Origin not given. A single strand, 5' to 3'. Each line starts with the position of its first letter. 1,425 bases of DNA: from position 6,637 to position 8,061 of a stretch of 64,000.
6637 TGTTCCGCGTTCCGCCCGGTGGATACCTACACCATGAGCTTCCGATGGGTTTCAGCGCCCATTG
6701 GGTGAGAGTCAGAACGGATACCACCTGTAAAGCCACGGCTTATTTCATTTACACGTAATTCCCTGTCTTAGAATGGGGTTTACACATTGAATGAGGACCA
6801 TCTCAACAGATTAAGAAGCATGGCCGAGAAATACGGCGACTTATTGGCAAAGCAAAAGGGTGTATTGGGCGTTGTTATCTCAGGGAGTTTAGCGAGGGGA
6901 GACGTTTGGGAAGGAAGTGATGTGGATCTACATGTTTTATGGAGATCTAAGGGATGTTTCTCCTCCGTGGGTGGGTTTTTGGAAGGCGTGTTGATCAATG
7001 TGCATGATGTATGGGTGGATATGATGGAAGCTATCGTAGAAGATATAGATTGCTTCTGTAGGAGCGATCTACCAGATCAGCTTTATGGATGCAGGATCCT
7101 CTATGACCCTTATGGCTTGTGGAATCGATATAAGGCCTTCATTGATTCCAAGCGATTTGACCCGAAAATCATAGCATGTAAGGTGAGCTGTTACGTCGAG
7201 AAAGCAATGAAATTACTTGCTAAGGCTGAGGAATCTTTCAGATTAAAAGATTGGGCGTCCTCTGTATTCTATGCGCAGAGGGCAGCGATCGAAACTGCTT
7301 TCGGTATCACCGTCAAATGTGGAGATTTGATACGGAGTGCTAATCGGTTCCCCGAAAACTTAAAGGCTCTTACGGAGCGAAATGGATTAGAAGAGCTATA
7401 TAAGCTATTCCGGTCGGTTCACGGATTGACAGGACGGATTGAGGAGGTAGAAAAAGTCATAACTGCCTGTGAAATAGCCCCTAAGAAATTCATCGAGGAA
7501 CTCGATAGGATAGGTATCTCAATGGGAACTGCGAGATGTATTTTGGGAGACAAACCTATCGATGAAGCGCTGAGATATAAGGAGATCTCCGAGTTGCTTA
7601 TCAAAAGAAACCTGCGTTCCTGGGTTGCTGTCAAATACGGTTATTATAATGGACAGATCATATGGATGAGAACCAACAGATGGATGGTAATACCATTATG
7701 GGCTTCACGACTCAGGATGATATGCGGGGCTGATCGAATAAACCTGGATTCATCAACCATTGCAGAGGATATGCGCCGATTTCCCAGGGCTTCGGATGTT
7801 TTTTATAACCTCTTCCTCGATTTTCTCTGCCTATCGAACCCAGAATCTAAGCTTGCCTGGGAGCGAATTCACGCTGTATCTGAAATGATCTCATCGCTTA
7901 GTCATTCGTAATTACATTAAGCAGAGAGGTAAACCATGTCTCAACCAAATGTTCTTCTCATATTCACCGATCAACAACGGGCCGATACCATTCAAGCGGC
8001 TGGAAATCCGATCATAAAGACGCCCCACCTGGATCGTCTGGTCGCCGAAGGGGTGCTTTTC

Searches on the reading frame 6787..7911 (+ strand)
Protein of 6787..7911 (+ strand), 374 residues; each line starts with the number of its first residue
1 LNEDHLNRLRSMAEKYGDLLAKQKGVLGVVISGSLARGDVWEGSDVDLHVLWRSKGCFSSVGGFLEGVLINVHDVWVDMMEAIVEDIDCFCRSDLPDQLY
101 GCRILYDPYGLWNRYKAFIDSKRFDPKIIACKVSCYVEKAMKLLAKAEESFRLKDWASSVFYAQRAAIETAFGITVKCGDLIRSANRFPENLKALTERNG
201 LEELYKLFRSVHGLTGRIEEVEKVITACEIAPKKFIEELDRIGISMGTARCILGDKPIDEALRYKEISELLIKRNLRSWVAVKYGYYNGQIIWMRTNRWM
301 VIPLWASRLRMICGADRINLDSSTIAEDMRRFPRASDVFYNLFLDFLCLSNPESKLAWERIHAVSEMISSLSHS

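Call 58: search_protein_families(library=pfam, proteins=[window:6787-7911:+], max_evalue=0.01)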
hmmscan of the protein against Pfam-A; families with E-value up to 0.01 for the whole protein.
window:6787-7911:+ (374 aa): 2 families
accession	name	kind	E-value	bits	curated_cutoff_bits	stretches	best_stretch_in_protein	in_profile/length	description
PF18765.7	Polbeta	-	1.1e-05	25.9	26.9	1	17-55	4-42/93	Polymerase beta, Nucleotidyltransferase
PF01909.29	NTP_transf_2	-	0.00015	22.5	21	1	22-51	11-39/93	Nucleotidyltransferase domain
